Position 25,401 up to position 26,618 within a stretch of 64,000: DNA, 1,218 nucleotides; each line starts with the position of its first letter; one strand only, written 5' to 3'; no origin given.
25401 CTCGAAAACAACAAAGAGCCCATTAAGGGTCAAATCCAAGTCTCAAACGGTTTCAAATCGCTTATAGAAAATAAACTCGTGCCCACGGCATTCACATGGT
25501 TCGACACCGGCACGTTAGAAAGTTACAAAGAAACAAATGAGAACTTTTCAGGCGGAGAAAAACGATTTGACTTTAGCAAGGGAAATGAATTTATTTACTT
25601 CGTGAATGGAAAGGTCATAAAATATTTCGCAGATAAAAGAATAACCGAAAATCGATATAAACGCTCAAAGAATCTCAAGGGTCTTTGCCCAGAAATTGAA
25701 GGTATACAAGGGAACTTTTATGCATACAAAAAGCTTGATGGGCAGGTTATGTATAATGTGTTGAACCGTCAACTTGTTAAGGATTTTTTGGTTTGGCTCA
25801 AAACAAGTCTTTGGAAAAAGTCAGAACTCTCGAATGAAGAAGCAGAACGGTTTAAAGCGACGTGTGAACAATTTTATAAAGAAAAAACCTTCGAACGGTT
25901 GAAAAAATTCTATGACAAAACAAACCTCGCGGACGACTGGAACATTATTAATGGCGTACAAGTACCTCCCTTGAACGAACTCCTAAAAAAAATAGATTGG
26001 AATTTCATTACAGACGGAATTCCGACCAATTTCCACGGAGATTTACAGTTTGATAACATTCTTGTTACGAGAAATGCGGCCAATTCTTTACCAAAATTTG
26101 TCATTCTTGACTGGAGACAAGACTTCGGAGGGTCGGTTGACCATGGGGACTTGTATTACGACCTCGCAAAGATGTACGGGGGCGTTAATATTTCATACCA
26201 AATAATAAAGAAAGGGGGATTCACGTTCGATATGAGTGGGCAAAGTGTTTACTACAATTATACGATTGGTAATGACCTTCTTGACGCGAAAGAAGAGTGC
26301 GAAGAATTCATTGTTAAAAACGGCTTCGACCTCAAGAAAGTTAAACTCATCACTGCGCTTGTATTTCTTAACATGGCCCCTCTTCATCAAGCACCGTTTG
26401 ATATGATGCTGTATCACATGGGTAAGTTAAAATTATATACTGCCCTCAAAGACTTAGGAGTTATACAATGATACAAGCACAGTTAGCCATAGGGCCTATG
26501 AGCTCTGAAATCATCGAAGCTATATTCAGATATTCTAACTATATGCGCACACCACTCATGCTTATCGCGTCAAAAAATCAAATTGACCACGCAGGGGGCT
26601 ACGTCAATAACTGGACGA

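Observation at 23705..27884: Five-gene operon that looks like an undescribed nucleotide-sugar activation route (HAD phosphatase, NTase, NTase-kinase fusion, GatZ/KbaZ-like barrel, cupin)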

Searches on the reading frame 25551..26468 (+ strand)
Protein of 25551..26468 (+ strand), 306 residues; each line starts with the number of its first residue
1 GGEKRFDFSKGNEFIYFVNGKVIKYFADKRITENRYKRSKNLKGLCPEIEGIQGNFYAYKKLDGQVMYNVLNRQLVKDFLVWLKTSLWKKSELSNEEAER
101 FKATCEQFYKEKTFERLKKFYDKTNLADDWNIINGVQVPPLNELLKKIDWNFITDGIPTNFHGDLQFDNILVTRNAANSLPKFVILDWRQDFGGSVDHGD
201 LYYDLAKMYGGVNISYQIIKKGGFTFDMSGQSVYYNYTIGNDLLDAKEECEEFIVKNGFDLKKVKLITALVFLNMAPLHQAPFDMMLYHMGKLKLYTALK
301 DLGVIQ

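Call 17: search_solved_structures(query=A1, max_evalue=10, show_alignments=4)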
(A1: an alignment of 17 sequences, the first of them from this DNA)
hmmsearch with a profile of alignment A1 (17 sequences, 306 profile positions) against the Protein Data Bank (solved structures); distinct sequences matched with E-value up to 10: 5.
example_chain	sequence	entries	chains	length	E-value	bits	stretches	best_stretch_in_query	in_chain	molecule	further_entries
6ul8_A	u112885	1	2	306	1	11.8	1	150-190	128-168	Receptor-interacting serine/threonine-protein kinase 2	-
5ng0_A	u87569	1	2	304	2.1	10.8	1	150-190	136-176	Receptor-interacting serine/threonine-protein kinase 2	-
5ng3_D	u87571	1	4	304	2.1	10.8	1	150-190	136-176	Receptor-interacting serine/threonine-protein kinase 2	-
5w5j_A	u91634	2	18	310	2.2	10.7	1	150-190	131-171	Receptor-interacting serine/threonine-protein kinase 2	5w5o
6hmx_A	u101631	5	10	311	2.2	10.7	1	150-190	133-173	Receptor-interacting serine/threonine-protein kinase 2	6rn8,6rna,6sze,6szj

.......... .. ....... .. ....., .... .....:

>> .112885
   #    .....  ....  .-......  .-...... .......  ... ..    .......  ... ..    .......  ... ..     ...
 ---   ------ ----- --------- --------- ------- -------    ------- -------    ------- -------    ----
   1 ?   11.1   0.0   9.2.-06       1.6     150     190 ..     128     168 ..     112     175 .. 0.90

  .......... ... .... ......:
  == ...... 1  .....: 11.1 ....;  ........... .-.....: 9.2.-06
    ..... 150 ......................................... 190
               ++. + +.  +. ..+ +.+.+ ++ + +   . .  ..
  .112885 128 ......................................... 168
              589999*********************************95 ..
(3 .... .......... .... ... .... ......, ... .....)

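Call 18: search_protein_families(library=pfam, alignment_id=A1, max_evalue=1)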
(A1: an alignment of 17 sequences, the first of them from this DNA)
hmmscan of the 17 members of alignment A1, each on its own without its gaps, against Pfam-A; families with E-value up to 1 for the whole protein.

A. member 1, seq(306 aa): 3 families
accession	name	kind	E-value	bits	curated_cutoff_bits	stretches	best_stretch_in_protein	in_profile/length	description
PF06334.16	Orthopox_A47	-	0.026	14.3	25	1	233-273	159-199/244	Orthopoxvirus A47 protein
PF01636.29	APH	-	0.028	14.6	23.2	1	155-209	165-210/239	Phosphotransferase enzyme family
PF19974.5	TCAD9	-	0.15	11.6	40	1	91-177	236-313/429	Ternary complex associated domain 9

B. families by the number of members that match (of 17 scanned): 11 families
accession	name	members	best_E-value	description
PF01636.29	APH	17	5.8e-06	Phosphotransferase enzyme family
PF19974.5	TCAD9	12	0.0077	Ternary complex associated domain 9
PF02958.26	EcKL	11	0.00023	Ecdysteroid kinase-like family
PF07430.17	PP1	4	1.2e-05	Phloem filament protein PP1 cystatin-like domain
PF01335.27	DED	1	0.0062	Death effector domain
PF06518.16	DUF1104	1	0.02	Protein of unknown function (DUF1104)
PF06334.16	Orthopox_A47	1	0.026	Orthopoxvirus A47 protein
PF18402.7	Thioredoxin_14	1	0.034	Thioredoxin-like domain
PF16677.11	GP3_package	1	0.059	DNA-packaging protein gp3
PF18362.6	THB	1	0.12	Tri-helix bundle domain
PF23253.1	KH_PARP14_6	1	0.34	PARP14, sixth type I KH domain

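Call 30: predict_structure(alignment_id=A1)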
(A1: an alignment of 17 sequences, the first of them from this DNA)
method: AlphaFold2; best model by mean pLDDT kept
length: 306 residues; sequences in the alignment: 17
mean_pLDDT: 85.7   pTM: 0.87
mean pLDDT of the five models: 85.7, 84.4, 84.3, 83.6, 83.5
residues with pLDDT >= 90: 137; 70-90: 138; 50-70: 25; < 50: 6
segments of 3 or more residues with pLDDT < 50: 1-3, 67-69
pLDDT, mean of each block of 10 residues (from residue 1): 54 76 88 88 81 89 63 80 87 91 94 96 95 97 98 92 72 78 83 86 90 70 83 83 78 95 97 92 92 98 91
secondary structure, 60 per line:
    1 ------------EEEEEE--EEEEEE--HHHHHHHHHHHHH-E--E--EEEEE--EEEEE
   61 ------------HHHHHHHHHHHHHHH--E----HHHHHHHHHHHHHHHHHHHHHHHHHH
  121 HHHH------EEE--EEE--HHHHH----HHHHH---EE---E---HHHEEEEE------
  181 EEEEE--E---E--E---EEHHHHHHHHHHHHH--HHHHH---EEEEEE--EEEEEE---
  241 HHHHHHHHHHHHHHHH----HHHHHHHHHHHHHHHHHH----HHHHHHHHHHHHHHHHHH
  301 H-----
elements in order: E13-18 E21-26 H29-41 E49-53 E56-60 H73-87 H95-124 E131-133 E136-138 H141-145 H150-154 E170-174 E181-185 H201-213 H216-220 E224-229 E232-237 H241-256 H261-278 H283-301

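Call 34: fold_search(model_id=the predicted structure, library=pdb)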
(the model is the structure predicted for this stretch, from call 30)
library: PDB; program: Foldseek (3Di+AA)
matches with E <= 10: 298; with E <= 0.001: 15
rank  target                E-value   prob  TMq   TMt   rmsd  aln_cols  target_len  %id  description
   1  5w6o_A                1.9e-04  1.00  0.46  0.41   8.3       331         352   13  Choline Kinase Alpha in Complex with TCD-717 (released 2018-02-14)
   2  2cko_B                3.4e-04  1.00  0.48  0.43   7.9       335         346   13  Crystal structure of Human Choline Kinase alpha 2 (released 2006-10-04)
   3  9cxn_B                4.3e-04  0.99  0.34  0.36  15.8       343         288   11  Crystal structure of Human FN3K bound with AMPPNP and DMF (released 2024-12-18)
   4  6hwl_A                4.5e-04  1.00  0.43  0.34   8.5       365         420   10  Glucosamine kinase in complex with glucosamine, ADP and inorganic phosphate (released 2019-05-01)
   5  9cxm_B                5.0e-04  1.00  0.45  0.47   7.9       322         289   12  Crystal structure of Human FN3K bound with ATP and DMF (released 2024-12-18)
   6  3tdv_B                5.3e-04  1.00  0.48  0.48   8.0       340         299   15  Structure of the GDP complex of wild-type aminoglycoside 2'-phosphotransferase-IIIa (released 2012-03-07)
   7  2cko_A                5.6e-04  1.00  0.49  0.45   7.9       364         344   12  Crystal structure of Human Choline Kinase alpha 2 (released 2006-10-04)
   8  3mes_B                5.6e-04  1.00  0.42  0.37  11.7       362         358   12  Crystal structure of choline kinase from Cryptosporidium parvum Iowa II, cgd3_2030 (released 2010-04-07)
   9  6yxs                  5.6e-04  1.00  0.40  0.35   9.8       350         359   10  Crystal structure of the apo form of choline kinase from Plasmodium falciparum (released 2020-08-05)
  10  4da5_A                5.9e-04  1.00  0.48  0.43   7.7       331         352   12  Choline Kinase alpha acts through a double-displacement kinetic mechanism involving enzyme isomerisation, as determine (released 2013-04-17)
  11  5eqy_B                6.3e-04  1.00  0.48  0.42   8.2       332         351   12  Crystal structure of choline kinase alpha-1 bound by 5-[(4-methyl-1,4-diazepan-1-yl)methyl]-2-[4-[(4-methyl-1,4-diazep (released 2016-01-06)
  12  3tdw                  6.3e-04  1.00  0.46  0.47   8.7       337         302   15  The GDP complex of the aminoglycoside 2'-phosphotransfere-IIIa F108L mutant (released 2012-03-07)
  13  3zm9_B                8.2e-04  1.00  0.50  0.45   7.4       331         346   11  The mechanism of allosteric coupling in choline kinase a1 revealed by a rationally designed inhibitor (released 2013-02-27)
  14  3f7w                  9.7e-04  1.00  0.50  0.53   7.3       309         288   13  Crystal structure of putative fructosamine-3-kinase (YP_290396.1) from THERMOBIFIDA FUSCA YX-ER1 at 1.85 A resolution (released 2008-11-25)
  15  4cg8                  9.7e-04  1.00  0.44  0.39   8.4       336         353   12  Human choline kinase a1 in complex with compound 14 (released 2014-01-15)
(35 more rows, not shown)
